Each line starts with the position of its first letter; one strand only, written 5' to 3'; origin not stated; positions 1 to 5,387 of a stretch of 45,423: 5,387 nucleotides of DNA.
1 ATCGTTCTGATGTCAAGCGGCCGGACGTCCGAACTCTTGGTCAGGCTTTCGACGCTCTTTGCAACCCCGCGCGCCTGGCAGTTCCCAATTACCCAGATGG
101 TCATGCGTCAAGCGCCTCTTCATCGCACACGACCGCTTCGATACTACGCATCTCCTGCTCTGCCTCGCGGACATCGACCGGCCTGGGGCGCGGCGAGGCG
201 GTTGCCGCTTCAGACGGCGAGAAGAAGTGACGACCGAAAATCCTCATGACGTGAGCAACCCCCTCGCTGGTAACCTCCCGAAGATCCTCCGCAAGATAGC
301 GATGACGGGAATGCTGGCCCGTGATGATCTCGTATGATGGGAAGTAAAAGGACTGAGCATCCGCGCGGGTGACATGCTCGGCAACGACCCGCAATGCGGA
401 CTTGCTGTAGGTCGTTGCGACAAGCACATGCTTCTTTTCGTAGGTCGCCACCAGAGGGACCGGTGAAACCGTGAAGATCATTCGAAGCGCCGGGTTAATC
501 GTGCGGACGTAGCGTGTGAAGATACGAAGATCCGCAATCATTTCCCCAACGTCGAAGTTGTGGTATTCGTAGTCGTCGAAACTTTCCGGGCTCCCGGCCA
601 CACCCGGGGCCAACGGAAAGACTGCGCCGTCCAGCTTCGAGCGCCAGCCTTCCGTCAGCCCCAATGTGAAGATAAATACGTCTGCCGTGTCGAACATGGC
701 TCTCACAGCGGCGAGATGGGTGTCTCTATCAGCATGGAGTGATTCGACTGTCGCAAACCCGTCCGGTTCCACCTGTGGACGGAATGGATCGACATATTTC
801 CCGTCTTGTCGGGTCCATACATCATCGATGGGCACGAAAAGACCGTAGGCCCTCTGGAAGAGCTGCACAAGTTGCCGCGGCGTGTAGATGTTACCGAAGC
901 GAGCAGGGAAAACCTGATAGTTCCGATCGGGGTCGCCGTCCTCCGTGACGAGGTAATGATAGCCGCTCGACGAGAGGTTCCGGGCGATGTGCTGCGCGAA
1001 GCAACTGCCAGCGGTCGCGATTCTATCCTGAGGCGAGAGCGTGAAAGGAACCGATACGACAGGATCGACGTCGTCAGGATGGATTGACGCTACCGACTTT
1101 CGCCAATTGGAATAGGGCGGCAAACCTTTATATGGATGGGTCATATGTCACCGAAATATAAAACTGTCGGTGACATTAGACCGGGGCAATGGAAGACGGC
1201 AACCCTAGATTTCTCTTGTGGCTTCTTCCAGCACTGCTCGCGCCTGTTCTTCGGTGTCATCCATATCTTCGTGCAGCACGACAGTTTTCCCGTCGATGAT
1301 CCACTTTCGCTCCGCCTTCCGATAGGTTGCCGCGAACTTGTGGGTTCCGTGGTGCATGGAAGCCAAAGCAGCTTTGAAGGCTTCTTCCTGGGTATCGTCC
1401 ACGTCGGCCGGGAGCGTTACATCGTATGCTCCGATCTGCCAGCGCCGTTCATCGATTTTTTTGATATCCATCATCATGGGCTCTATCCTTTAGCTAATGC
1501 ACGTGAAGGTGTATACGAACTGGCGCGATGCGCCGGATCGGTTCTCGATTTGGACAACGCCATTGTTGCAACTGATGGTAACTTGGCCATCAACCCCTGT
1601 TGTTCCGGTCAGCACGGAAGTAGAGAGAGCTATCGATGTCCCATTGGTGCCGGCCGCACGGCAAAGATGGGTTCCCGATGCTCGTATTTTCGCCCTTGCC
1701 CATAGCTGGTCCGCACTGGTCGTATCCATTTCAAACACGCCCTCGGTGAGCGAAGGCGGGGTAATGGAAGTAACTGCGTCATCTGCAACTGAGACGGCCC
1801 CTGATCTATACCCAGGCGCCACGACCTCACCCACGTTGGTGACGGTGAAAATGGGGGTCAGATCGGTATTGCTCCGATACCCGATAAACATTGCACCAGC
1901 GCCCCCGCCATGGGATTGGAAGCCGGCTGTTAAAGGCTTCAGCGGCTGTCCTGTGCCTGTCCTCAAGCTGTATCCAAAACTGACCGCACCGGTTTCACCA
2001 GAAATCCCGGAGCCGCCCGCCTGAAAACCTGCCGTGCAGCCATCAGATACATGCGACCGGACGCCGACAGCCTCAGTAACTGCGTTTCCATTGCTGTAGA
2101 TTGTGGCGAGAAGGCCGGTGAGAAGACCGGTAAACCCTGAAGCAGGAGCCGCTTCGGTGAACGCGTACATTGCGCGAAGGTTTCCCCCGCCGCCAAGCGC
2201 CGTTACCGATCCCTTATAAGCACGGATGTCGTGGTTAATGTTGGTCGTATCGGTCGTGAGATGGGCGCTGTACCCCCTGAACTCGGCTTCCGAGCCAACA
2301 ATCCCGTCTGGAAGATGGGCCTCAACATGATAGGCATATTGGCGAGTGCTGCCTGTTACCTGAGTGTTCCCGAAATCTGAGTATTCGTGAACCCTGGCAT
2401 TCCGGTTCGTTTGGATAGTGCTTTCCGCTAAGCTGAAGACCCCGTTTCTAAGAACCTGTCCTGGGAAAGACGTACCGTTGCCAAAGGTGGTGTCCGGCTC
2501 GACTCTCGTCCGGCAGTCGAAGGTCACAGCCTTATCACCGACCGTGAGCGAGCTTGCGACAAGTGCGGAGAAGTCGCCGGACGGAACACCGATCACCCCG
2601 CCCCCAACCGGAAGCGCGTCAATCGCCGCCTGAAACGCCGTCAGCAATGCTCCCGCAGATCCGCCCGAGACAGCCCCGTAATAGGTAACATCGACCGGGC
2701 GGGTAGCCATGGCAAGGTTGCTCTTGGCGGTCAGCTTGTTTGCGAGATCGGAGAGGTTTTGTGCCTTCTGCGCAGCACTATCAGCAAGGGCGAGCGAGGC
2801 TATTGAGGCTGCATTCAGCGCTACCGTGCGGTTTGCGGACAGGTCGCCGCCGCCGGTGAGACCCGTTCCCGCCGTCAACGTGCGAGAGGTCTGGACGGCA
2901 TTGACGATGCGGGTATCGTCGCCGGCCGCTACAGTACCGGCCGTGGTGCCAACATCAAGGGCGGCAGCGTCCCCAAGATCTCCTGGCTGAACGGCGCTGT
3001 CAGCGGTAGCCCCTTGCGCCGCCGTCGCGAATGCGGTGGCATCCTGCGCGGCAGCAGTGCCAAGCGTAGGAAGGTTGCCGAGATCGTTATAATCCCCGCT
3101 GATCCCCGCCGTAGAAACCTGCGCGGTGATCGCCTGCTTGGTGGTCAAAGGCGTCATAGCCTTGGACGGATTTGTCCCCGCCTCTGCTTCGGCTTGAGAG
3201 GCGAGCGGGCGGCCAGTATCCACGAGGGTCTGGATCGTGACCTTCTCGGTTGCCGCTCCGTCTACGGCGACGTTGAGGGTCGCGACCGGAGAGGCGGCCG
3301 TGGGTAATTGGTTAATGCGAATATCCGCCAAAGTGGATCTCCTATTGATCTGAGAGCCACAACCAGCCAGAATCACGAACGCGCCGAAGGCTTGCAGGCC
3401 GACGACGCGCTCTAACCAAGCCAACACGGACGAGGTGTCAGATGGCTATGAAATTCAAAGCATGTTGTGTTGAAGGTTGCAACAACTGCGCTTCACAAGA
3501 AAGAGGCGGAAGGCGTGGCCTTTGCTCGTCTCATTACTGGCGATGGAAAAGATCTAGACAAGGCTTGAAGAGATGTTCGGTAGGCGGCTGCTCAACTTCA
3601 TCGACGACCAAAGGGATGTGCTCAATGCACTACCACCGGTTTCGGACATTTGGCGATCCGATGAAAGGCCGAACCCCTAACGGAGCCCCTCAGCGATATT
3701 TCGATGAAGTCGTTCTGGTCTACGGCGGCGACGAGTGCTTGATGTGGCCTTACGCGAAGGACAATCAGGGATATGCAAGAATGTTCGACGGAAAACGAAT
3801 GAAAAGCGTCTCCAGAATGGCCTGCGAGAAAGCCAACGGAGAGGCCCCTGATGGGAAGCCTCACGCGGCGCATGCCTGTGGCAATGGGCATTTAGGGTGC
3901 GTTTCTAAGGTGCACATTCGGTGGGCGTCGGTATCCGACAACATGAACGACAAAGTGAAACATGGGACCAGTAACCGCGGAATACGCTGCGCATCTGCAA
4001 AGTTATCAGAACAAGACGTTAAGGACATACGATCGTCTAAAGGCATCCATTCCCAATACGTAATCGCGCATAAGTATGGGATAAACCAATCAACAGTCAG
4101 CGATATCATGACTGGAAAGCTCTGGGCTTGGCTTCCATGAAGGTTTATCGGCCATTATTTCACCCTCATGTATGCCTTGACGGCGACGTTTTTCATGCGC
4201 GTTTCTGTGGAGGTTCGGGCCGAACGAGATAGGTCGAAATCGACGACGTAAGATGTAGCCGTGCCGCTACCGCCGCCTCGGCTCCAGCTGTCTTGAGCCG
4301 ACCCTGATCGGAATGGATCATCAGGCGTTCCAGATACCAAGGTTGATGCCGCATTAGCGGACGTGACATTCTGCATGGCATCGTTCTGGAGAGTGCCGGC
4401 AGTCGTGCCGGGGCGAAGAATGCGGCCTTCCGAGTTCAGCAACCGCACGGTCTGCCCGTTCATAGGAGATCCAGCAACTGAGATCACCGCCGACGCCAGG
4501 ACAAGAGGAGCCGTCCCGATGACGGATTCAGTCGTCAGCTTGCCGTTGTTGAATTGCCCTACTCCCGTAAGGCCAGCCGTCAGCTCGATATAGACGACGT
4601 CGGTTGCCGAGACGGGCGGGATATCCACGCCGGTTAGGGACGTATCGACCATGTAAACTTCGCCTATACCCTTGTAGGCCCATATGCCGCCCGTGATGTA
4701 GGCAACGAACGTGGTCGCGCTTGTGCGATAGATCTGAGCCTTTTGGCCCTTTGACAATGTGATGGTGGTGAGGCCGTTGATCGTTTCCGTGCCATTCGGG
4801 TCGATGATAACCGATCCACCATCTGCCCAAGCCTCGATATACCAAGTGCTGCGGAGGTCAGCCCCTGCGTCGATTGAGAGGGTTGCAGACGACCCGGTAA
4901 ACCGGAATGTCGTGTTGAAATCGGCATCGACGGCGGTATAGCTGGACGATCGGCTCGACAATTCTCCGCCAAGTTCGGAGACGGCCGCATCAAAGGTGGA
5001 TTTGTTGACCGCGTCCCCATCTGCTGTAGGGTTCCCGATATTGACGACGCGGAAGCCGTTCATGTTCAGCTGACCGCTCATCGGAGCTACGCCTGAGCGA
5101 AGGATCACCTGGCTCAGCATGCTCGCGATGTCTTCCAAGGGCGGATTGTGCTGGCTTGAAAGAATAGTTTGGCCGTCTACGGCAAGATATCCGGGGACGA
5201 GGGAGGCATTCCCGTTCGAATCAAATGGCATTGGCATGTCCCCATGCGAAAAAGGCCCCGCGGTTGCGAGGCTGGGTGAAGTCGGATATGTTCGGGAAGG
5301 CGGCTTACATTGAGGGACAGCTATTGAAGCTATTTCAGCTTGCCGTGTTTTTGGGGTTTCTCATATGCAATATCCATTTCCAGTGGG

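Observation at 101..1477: GSCFA-family enzyme gene at the distal end of the tail-fibre operon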

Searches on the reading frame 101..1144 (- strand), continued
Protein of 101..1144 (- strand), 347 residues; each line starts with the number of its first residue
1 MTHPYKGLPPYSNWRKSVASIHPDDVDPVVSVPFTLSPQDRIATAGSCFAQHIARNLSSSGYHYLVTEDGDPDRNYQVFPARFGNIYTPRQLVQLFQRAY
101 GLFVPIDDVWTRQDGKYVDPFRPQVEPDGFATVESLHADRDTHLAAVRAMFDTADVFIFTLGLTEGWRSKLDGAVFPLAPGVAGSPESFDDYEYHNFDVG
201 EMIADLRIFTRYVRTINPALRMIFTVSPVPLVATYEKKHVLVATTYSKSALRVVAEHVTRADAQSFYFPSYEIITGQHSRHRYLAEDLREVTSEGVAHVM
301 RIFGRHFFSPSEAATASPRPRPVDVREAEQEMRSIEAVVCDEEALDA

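Call 105: fold_search(model_id=the predicted structure, library=viral)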
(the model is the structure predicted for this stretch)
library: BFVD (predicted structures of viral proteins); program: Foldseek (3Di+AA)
matches with E <= 10: 759; with E <= 0.001: 5
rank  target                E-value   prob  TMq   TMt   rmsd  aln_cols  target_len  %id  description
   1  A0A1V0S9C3            1.1e-08  1.00  0.51  0.77   4.4       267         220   11  Uncharacterized protein [Catovirus CTV1]
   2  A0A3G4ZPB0            1.6e-05  1.00  0.38  0.55   7.0       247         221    9  Uncharacterized protein [Terrestrivirus sp.]
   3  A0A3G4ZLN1            1.2e-04  1.00  0.42  0.54   7.1       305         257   10  Uncharacterized protein [Terrestrivirus sp.]
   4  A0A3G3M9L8            3.2e-04  1.00  0.28  0.24   6.4       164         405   11  Uncharacterized protein [Gordonia phage Fosterous]
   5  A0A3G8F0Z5            9.6e-04  1.00  0.28  0.10   6.5       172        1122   14  Uncharacterized protein [Proteus phage Mydo]
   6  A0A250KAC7            1.5e-03  1.00  0.29  0.16   7.1       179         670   14  Tail spike protein [Pectobacterium phage PPWS4]
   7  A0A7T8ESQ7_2          1.6e-03  0.99  0.25  0.10  16.5       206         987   10  (no name in the UniProt tables at hand)
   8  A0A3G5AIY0            1.6e-03  0.99  0.26  0.41  11.7       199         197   12  Uncharacterized protein [Sylvanvirus sp.]
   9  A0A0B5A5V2            1.7e-03  0.96  0.27  0.15  12.2       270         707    8  (no name in the UniProt tables at hand)
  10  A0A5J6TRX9            2.4e-03  1.00  0.29  0.21   7.3       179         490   12  Lipase [Gordonia phage Lambo]
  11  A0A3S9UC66            2.6e-03  0.99  0.35  0.18  13.9       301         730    8  (no name in the UniProt tables at hand)
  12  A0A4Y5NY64            2.9e-03  0.97  0.32  0.29  12.7       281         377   13  (no name in the UniProt tables at hand)
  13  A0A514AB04            3.9e-03  0.99  0.30  0.26   6.8       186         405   10  (no name in the UniProt tables at hand)
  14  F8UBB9                3.9e-03  0.77  0.29  0.27  13.9       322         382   10  (no name in the UniProt tables at hand)
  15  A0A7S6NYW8            3.9e-03  0.21  0.17  0.21  23.7       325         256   12  (no name in the UniProt tables at hand)
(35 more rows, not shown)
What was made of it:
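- SGNH esterase domains do occur in phage tail spikes; BFVD matches include tail-spike proteins at low TM scores (call 105).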

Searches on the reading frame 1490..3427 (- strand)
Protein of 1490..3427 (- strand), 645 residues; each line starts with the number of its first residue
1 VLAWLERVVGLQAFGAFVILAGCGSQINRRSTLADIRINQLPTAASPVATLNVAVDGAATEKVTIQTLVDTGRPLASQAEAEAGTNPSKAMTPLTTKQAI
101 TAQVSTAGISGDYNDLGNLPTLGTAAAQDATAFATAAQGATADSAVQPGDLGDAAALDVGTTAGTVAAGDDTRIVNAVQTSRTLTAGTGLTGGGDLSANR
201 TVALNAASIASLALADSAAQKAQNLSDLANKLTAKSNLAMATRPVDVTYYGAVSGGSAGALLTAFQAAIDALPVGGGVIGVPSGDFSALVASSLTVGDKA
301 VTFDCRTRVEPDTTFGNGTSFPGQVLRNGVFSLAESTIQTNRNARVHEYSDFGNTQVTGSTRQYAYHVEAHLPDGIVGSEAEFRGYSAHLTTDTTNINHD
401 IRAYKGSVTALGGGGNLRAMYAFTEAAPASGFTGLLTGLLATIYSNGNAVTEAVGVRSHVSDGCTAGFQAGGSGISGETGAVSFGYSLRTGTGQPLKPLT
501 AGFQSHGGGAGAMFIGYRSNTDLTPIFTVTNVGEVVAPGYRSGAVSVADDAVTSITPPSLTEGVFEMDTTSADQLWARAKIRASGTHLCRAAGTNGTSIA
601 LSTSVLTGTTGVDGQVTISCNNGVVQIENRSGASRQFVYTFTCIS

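Call 4: search_protein_families(library=pfam, proteins=[window:1490-3427:-], max_evalue=0.01)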
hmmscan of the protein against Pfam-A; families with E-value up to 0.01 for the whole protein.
window:1490-3427:- (645 aa): 0 families

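Call 43: search_protein_families(library=phrogs, proteins=[window:1490-3427:-], max_evalue=0.001)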
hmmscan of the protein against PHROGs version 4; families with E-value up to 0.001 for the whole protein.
window:1490-3427:- (645 aa): 3 families
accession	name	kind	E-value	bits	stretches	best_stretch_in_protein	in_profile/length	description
phrog_30593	-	unknown function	1.2e-15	58.6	2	123-229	69-188/322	-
phrog_8780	-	tail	5.6e-11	42.4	1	145-215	534-603/755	minor tail protein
phrog_14558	-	tail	3.9e-06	26.4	1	592-640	688-735/740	tail spike protein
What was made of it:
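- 1490..3427 (-): Distal tail-fibre gene (645 aa from the first GTG; 613 aa in JGI's call). Its last ~240 codons (window 1490-2176) belong to the 2.95-kb block that has moved together with the acyltransferase pair. PHROG tail hits (call 43).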

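Call 66: search_protein_families(library=ncbifam, proteins=[window:1490-3427:-], max_evalue=0.01)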
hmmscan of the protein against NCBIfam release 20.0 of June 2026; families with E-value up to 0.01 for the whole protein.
window:1490-3427:- (645 aa): 0 families

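Call 71: search_solved_structures(query=window:1490-3427:-, max_evalue=1)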
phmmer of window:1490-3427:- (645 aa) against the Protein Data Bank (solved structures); distinct sequences matched with E-value up to 1: 1.
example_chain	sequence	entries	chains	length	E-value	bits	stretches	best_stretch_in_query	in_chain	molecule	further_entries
9d93_La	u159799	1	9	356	0.91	11.5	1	128-222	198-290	Tail collar fibers, gp4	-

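Call 72: search_dna_similar(query=window:1490-3427:-, collection=phages, mode=protein, max_rows=15)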
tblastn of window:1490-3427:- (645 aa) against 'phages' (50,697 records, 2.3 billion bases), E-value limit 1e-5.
No match.
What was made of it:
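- Checked: The fibre has no Pfam hit, no PDB sequence hit and no GenBank-phage hit, and only weak PHROG tail hits, so 'beta-helix tailspike' is unverified (calls 4, 43, 71, 72).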

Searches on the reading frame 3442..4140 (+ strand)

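Call 4: search_protein_families(library=pfam, proteins=[window:3442-4140:+], max_evalue=0.01)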
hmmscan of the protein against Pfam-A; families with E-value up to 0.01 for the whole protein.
window:3442-4140:+ (232 aa): 0 families

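Call 43: search_protein_families(library=phrogs, proteins=[window:3442-4140:+], max_evalue=0.001)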
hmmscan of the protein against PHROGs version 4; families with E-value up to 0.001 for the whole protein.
window:3442-4140:+ (232 aa): 10 families
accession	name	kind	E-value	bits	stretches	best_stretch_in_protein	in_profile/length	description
phrog_59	-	DNA, RNA and nucleotide metabolism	6.8e-19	69.5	1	101-231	169-275/423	HNH endonuclease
phrog_3593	-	DNA, RNA and nucleotide metabolism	1.4e-13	52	1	35-182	4-152/210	HNH endonuclease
phrog_1872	-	DNA, RNA and nucleotide metabolism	1e-12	49.3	1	85-213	22-151/166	endonuclease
phrog_5351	-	DNA, RNA and nucleotide metabolism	2.8e-10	41.6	1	3-78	4-82/171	HNH endonuclease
phrog_826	-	DNA, RNA and nucleotide metabolism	9.8e-09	36.2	1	78-173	66-160/281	HNH endonuclease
phrog_1492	-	DNA, RNA and nucleotide metabolism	1.2e-08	35.5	1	115-179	105-167/414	HNH endonuclease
phrog_1271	-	DNA, RNA and nucleotide metabolism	1.7e-07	32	2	6-73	38-107/361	HNH endonuclease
phrog_517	-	DNA, RNA and nucleotide metabolism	2.1e-05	26.4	1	186-225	84-124/128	HTH DNA binding protein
phrog_6156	-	DNA, RNA and nucleotide metabolism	5.4e-05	23.6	1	174-229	172-228/261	endonuclease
phrog_4160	-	unknown function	0.00052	21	0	44-77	8-44/178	-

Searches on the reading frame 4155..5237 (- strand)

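Call 43: search_protein_families(library=phrogs, proteins=[window:4155-5237:-], max_evalue=0.001)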
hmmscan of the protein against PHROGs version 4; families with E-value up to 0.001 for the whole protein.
window:4155-5237:- (360 aa): 7 families
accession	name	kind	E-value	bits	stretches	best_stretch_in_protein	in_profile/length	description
phrog_4398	-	tail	8.8e-10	38.6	1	223-290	494-561/613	tail fiber protein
phrog_32680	-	tail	6.6e-09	35.7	1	207-351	396-539/548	tail fiber protein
phrog_2710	-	tail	6e-07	29.2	1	55-96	130-161/781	tail fiber protein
phrog_523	-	tail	8.1e-07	29.2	1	271-360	542-638/673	tail collar fiber protein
phrog_2647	-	head and packaging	2.2e-05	24.7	1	56-87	78-109/336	head decoration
phrog_6122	-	unknown function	3.8e-05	24.2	1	41-109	134-202/290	-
phrog_12846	-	tail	0.00095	19.1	0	276-354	219-299/552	tail fiber protein; Ig-domain containing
